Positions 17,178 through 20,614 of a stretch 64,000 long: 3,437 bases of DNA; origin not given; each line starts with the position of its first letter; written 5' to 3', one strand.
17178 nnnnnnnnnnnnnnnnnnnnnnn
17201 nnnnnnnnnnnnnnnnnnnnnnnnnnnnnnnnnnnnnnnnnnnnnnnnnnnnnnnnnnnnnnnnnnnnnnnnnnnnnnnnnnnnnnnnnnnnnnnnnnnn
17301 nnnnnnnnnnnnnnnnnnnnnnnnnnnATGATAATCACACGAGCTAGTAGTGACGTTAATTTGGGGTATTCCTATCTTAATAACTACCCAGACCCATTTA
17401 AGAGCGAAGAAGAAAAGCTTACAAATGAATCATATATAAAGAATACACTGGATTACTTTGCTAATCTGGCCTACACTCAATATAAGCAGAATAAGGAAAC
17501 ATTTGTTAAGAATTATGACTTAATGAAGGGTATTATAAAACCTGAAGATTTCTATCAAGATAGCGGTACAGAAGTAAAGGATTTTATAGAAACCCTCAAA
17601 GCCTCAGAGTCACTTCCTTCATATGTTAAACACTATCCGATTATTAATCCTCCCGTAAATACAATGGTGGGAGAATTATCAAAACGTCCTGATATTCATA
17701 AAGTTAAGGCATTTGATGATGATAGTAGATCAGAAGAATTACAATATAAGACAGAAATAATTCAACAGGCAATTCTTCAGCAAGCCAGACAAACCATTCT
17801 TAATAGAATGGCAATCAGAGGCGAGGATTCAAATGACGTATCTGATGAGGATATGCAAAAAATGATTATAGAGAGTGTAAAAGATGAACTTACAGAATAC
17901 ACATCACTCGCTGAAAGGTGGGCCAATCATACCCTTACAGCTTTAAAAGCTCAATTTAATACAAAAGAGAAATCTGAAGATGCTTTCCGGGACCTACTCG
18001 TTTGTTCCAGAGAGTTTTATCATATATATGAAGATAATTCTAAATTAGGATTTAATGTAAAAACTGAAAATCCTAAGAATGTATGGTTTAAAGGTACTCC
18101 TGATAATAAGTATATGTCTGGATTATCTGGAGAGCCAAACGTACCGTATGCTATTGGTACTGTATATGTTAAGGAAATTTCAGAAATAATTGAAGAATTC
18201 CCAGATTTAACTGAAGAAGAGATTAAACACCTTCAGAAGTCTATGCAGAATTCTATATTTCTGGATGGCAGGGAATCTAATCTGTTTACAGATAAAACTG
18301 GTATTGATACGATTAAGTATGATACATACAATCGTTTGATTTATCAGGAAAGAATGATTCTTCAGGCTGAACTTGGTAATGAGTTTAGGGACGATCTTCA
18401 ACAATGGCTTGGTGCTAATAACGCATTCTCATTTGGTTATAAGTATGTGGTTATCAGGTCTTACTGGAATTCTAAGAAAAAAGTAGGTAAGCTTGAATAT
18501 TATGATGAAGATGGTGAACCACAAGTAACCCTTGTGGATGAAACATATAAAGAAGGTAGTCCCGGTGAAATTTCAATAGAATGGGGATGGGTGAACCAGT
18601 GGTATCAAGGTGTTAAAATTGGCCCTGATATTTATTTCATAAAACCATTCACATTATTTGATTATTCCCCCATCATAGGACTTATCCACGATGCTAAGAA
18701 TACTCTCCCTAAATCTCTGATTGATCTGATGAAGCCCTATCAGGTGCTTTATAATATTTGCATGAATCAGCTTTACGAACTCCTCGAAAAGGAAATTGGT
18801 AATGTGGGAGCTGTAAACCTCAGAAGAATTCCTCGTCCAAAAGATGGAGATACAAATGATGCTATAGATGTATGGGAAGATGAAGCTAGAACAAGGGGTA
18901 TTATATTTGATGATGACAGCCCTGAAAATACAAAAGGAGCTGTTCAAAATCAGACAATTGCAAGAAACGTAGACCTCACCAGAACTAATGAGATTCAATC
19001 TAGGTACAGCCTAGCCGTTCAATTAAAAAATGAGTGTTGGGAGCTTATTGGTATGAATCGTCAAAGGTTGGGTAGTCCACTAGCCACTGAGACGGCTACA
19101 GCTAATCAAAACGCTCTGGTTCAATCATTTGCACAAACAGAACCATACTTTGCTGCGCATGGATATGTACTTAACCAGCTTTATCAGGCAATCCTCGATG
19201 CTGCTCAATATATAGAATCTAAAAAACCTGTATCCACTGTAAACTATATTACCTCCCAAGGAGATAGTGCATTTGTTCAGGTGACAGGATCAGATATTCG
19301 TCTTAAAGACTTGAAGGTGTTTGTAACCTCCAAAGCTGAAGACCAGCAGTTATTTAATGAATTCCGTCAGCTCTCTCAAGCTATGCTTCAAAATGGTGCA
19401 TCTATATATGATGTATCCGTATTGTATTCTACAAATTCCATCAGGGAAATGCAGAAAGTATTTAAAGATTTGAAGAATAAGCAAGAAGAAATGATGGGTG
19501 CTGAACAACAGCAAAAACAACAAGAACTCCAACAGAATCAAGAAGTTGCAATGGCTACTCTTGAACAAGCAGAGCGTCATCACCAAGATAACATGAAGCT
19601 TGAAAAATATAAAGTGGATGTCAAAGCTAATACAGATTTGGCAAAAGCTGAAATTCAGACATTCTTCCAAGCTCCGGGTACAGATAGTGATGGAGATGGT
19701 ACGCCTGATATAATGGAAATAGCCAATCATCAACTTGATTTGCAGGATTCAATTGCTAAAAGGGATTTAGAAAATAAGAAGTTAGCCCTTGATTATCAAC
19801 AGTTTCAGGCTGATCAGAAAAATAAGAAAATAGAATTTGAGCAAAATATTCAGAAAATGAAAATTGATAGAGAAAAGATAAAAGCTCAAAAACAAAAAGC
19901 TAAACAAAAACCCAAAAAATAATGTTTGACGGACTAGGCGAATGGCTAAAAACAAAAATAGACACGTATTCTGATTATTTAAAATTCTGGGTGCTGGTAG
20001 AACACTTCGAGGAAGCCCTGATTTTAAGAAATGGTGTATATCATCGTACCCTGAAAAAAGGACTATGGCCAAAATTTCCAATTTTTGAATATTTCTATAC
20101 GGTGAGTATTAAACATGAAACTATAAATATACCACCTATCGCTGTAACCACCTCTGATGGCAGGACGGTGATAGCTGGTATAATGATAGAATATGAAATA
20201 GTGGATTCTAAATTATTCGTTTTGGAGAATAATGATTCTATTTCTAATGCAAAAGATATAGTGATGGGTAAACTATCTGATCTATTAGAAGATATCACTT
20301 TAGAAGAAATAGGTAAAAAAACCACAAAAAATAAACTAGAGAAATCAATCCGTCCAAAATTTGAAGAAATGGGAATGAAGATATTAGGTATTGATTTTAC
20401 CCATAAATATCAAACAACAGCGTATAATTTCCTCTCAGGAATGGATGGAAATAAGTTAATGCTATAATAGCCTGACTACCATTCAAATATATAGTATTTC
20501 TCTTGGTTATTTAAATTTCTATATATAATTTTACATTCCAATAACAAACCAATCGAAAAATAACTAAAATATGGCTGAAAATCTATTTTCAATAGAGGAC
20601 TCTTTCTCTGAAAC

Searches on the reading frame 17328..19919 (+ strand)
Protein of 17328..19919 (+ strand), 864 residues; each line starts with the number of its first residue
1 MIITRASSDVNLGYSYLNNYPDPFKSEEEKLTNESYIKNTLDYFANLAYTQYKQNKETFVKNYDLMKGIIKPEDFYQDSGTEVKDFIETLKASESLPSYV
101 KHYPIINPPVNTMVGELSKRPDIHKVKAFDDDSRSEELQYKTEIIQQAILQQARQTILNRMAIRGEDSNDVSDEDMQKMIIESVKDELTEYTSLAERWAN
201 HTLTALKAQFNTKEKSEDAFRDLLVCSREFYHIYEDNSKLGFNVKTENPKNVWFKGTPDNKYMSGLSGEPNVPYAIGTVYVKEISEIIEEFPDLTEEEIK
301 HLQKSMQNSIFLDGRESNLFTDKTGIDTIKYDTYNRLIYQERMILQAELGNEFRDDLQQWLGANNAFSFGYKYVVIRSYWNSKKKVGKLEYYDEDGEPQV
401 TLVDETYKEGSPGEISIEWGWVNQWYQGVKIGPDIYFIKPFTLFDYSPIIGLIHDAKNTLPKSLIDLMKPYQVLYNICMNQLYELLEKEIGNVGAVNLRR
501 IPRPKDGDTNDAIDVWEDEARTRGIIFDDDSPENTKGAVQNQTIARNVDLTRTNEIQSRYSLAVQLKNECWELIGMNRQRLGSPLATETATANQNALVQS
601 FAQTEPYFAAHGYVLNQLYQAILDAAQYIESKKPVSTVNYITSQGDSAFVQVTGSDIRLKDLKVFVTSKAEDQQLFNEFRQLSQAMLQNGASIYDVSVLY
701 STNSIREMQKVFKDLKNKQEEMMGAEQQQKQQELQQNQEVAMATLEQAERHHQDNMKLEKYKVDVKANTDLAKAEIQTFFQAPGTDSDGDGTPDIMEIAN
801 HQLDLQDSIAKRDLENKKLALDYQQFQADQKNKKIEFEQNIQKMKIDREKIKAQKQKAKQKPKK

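Call 87: search_protein_families(library=pfam, proteins=[window:17328-19919:+], max_evalue=0.001)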
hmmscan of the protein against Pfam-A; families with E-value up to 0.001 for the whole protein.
window:17328-19919:+ (864 aa): 1 family
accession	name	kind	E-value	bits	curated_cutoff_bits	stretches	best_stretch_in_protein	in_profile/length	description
PF16510.12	P22_portal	-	3.8e-05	22.8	26.1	1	440-751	270-590/594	Phage P22-like portal protein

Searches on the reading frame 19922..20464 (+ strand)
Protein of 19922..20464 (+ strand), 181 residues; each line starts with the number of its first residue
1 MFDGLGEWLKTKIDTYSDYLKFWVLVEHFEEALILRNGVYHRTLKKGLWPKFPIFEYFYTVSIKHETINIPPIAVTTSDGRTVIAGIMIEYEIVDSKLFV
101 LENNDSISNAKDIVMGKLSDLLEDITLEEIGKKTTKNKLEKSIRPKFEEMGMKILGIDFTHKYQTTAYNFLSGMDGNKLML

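Call 65: search_protein_families(library=pfam, proteins=[window:19922-20464:+], max_evalue=0.01)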
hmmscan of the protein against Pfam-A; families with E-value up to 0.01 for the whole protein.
window:19922-20464:+ (181 aa): 1 family
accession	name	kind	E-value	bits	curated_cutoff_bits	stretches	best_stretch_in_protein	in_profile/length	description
PF01145.31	Band_7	-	2.6e-12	47.6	23.6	1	30-158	7-141/176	SPFH domain / Band 7 family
